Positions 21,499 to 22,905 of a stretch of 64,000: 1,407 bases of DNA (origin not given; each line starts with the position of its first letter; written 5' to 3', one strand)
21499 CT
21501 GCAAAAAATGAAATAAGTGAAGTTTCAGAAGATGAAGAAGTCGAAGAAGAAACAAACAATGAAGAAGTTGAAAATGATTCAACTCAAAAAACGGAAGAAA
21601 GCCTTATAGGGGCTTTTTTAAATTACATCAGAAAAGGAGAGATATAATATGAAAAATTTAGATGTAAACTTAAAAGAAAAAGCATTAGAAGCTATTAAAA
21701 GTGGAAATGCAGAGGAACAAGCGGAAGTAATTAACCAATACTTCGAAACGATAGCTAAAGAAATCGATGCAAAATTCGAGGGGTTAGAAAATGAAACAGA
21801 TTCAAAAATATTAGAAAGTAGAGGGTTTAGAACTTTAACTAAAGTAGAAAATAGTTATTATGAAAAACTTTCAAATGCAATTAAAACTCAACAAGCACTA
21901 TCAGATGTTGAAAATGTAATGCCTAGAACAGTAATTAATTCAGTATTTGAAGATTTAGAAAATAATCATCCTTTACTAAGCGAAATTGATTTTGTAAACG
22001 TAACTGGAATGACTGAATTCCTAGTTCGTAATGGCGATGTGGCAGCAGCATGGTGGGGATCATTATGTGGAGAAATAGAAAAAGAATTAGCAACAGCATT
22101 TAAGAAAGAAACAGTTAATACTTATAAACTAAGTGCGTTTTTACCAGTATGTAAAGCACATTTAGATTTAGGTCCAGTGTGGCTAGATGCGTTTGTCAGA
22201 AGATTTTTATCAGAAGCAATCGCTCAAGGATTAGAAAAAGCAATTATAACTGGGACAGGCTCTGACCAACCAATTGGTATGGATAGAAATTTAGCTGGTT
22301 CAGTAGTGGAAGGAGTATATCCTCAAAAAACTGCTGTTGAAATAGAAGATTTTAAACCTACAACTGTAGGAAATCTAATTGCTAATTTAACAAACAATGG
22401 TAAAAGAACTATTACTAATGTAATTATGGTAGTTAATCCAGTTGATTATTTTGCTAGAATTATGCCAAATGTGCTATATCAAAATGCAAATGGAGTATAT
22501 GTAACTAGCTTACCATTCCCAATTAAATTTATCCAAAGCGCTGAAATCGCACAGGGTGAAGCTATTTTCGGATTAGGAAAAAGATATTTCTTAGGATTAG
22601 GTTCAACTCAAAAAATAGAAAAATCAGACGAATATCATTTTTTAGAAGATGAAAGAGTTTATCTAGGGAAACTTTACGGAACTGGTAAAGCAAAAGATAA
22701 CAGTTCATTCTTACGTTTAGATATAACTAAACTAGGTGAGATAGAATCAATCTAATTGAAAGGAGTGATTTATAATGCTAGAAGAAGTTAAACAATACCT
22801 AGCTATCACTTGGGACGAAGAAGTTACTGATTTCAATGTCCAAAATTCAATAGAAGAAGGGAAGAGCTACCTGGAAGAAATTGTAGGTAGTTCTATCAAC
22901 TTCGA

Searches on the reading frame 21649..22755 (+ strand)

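Call 72: search_protein_families(library=pfam, proteins=[window:21649-22755:+], max_evalue=0.001)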
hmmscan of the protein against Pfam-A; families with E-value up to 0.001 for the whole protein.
window:21649-22755:+ (368 aa): 1 family
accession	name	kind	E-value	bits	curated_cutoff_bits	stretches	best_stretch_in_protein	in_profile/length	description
PF05065.19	Phage_capsid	-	7e-14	52.3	24.2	1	90-267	4-175/280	Phage capsid family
